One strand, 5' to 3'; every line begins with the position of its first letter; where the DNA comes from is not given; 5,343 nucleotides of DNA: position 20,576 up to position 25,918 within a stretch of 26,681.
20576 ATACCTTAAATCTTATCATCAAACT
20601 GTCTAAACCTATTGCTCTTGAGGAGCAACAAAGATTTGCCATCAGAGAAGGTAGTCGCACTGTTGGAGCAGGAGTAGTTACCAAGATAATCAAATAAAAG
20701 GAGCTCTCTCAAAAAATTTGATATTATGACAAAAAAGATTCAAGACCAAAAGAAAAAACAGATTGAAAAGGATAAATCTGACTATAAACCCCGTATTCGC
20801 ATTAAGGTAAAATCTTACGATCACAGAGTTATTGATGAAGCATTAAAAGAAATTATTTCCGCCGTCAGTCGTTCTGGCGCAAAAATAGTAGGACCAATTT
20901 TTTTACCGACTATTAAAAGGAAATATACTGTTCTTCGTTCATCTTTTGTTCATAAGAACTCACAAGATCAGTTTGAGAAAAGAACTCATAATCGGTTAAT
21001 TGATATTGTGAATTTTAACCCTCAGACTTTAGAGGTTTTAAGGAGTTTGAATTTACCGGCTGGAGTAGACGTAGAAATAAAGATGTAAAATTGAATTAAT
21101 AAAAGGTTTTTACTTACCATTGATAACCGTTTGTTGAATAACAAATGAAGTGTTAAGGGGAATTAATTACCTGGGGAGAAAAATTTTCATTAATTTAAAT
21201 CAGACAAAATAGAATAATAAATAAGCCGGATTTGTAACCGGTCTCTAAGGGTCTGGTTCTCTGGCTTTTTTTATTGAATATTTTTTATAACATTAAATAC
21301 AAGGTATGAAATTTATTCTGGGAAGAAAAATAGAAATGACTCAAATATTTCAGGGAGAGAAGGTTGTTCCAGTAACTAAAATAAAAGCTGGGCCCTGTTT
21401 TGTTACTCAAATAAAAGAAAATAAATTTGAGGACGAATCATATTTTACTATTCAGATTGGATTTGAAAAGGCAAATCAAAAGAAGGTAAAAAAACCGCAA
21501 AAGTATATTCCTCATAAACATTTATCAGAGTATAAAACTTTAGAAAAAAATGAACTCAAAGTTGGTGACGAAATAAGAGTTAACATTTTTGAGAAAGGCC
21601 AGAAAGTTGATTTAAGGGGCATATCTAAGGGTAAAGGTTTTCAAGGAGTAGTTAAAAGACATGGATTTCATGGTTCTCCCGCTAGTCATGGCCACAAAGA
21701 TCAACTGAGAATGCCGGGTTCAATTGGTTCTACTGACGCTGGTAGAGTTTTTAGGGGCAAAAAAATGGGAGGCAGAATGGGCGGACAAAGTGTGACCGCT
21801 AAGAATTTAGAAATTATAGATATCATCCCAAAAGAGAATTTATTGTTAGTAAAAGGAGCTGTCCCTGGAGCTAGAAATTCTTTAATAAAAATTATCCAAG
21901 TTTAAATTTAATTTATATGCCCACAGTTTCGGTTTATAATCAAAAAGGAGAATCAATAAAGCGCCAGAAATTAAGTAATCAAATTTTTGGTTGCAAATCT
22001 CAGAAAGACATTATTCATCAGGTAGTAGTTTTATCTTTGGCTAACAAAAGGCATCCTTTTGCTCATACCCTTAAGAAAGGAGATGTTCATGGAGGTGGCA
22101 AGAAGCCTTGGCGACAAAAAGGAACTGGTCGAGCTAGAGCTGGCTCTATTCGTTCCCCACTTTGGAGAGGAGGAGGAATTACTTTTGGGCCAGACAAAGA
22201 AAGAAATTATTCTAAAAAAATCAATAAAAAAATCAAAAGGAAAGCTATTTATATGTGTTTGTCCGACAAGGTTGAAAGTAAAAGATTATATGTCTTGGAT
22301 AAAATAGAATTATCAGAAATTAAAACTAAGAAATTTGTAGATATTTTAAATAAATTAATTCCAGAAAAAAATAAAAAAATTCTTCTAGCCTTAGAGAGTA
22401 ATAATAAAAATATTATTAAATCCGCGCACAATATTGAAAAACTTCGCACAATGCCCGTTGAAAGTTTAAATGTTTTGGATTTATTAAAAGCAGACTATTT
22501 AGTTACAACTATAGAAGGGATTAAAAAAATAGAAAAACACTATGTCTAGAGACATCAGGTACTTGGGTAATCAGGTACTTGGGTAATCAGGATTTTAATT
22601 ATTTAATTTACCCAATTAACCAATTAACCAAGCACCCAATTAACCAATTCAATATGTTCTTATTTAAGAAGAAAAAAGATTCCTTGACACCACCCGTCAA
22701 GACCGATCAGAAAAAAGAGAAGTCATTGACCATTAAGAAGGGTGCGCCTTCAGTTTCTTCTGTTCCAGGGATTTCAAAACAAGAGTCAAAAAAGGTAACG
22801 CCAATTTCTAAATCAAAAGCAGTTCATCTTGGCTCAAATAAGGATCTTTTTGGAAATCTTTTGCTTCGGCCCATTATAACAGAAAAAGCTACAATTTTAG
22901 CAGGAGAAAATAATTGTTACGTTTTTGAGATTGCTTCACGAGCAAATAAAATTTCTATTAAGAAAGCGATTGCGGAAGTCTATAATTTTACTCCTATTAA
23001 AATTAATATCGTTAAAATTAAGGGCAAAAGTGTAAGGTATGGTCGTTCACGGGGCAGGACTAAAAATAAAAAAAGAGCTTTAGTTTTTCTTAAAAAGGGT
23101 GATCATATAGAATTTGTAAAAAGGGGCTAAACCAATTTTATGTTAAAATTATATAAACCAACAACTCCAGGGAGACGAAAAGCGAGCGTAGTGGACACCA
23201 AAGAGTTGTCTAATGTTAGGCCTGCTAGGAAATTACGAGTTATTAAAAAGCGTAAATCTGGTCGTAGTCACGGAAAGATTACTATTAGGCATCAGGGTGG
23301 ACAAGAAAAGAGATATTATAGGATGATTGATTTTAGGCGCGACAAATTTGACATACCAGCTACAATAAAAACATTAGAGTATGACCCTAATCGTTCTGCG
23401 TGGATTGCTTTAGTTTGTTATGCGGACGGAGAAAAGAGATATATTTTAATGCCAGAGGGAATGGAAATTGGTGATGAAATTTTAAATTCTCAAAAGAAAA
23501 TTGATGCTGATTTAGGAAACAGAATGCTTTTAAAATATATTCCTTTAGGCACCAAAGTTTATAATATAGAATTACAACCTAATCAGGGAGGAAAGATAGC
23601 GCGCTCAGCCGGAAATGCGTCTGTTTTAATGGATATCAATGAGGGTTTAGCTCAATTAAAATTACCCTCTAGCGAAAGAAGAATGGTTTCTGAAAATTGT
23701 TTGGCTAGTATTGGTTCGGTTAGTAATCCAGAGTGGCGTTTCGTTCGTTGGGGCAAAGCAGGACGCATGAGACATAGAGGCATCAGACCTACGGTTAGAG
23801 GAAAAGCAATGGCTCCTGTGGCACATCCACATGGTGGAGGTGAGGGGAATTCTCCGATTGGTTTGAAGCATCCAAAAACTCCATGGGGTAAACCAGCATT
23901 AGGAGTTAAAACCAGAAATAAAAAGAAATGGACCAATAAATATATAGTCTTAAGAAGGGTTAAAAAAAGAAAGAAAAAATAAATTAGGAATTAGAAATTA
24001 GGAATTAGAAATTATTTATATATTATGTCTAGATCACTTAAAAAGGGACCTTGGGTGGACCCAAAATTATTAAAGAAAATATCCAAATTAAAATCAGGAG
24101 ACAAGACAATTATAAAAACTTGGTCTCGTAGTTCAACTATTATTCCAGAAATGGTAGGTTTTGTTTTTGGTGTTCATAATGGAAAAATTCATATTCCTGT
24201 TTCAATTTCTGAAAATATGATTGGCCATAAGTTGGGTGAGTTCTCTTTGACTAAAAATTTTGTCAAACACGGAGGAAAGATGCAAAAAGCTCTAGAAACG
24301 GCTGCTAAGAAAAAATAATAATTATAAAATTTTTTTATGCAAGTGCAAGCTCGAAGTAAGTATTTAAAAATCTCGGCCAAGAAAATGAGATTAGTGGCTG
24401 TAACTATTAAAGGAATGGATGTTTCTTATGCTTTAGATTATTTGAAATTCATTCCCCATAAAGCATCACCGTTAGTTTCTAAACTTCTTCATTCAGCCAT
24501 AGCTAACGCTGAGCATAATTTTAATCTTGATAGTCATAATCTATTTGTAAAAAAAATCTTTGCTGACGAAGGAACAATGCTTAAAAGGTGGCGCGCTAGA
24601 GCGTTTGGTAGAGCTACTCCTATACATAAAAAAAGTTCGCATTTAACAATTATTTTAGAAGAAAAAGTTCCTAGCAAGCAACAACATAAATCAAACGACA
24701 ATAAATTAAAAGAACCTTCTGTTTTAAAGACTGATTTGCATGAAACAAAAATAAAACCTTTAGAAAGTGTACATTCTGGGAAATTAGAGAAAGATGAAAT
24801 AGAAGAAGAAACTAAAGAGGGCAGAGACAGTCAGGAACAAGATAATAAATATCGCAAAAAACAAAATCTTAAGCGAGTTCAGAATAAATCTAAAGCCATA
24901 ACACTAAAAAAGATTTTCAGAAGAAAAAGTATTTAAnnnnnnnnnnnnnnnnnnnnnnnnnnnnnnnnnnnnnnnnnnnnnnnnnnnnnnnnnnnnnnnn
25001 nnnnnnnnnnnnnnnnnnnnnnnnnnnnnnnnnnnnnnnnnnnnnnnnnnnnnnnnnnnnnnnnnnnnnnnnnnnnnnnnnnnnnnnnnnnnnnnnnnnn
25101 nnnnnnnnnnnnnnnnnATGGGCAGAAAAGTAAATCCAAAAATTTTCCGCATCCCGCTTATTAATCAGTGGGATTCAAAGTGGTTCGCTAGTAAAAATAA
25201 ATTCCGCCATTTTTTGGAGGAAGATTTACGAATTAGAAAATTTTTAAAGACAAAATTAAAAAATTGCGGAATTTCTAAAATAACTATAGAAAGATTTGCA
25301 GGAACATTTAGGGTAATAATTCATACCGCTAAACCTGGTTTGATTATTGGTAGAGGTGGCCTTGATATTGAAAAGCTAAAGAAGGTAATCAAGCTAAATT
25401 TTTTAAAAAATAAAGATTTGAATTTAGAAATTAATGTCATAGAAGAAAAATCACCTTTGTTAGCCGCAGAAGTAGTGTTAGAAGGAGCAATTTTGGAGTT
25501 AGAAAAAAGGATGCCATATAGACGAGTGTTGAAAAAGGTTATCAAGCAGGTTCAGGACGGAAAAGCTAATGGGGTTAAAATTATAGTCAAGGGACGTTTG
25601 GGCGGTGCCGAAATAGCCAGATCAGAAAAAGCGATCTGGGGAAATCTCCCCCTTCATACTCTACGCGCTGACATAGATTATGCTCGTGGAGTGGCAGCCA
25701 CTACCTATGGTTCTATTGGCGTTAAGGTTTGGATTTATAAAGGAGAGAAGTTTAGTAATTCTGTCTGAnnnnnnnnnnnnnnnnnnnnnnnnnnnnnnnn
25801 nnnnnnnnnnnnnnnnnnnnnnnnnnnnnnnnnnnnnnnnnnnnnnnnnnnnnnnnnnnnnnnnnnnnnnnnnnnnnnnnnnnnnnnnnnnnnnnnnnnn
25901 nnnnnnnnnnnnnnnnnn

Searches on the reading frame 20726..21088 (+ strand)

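Call 11: search_protein_families(library=pfam, proteins=[window:20726-21088:+])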
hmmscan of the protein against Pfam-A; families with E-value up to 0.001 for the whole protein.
window:20726-21088:+ (120 aa): 1 family
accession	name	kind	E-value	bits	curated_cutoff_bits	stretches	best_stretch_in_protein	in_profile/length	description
PF00338.27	Ribosomal_S10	-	4.1e-32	110.8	21.2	1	25-119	1-98/98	Ribosomal protein S10p/S20e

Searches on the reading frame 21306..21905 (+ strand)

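Call 11: search_protein_families(library=pfam, proteins=[window:21306-21905:+])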
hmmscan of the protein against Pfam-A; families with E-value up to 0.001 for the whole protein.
window:21306-21905:+ (199 aa): 1 family
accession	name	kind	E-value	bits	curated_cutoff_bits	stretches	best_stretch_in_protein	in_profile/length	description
PF00297.29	Ribosomal_L3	-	1.1e-17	64.6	22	1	93-173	210-288/369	Ribosomal protein L3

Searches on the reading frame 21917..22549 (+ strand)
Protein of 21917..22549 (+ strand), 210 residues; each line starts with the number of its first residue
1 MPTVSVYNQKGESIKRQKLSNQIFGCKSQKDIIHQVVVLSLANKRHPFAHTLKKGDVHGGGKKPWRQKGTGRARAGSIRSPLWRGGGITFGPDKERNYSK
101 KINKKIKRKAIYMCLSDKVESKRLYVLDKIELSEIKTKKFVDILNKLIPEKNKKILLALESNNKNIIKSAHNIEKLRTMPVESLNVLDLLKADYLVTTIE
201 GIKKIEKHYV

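Call 11: search_protein_families(library=pfam, proteins=[window:21917-22549:+])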
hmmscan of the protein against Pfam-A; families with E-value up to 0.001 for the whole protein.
window:21917-22549:+ (210 aa): 1 family
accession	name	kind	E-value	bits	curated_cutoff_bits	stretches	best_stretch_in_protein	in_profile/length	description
PF00573.27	Ribosomal_L4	-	2.8e-64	216.7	25.8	1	18-207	2-189/190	Ribosomal protein L4/L1 family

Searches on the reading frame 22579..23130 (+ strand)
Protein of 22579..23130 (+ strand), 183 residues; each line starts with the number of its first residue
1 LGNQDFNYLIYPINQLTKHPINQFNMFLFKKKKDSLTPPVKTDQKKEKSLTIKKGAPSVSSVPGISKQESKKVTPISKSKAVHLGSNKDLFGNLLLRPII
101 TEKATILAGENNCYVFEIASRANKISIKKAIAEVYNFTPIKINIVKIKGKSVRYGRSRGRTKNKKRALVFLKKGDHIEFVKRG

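Call 11: search_protein_families(library=pfam, proteins=[window:22579-23130:+])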
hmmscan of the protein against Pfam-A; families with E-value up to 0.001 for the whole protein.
window:22579-23130:+ (183 aa): 1 family
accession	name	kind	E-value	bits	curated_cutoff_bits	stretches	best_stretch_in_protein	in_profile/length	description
PF00276.25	Ribosomal_L23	-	1.5e-24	86.6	30.8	1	94-179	2-86/86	Ribosomal protein L23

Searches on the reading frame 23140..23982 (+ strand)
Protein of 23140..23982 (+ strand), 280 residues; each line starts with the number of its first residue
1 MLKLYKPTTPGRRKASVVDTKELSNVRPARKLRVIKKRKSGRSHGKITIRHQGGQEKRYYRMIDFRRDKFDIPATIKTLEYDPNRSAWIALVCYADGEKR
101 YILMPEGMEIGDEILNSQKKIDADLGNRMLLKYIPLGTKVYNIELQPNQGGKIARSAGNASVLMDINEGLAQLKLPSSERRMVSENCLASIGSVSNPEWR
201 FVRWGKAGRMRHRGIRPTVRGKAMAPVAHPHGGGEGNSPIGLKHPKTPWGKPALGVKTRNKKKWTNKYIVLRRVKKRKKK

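Call 11: search_protein_families(library=pfam, proteins=[window:23140-23982:+])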
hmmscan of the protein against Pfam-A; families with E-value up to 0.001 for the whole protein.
window:23140-23982:+ (280 aa): 2 families
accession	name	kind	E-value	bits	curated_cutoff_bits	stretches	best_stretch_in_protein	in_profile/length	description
PF03947.24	Ribosomal_L2_C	-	2.8e-45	153.9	33.7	1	125-250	2-126/126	Ribosomal Proteins L2, C-terminal domain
PF00181.30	Ribosomal_L2_N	-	2.5e-33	114.3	23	1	41-115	1-76/77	Ribosomal Proteins L2, RNA binding N-terminal domain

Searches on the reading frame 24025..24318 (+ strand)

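Call 11: search_protein_families(library=pfam, proteins=[window:24025-24318:+])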
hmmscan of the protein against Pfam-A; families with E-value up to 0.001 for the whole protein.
window:24025-24318:+ (97 aa): 1 family
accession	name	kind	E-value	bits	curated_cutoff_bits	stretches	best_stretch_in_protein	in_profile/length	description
PF00203.26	Ribosomal_S19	-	4.2e-36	123.1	27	1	3-82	1-81/81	Ribosomal protein S19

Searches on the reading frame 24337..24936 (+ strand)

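Call 11: search_protein_families(library=pfam, proteins=[window:24337-24936:+])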
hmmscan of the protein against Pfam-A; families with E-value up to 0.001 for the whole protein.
window:24337-24936:+ (199 aa): 1 family
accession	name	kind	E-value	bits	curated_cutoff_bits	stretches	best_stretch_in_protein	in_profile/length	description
PF00237.24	Ribosomal_L22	-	1.6e-37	128.3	28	1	5-108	1-104/104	Ribosomal protein L22p/L17e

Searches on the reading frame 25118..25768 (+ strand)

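Call 11: search_protein_families(library=pfam, proteins=[window:25118-25768:+])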
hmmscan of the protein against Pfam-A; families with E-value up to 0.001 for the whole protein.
window:25118-25768:+ (216 aa): 2 families
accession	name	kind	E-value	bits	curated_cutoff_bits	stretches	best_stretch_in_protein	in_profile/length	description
PF00189.25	Ribosomal_S3_C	-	1.8e-29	102.6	34.1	1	127-206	4-83/83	Ribosomal protein S3, C-terminal domain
PF07650.23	KH_2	-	7.4e-14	51.8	22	1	39-109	2-74/78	KH domain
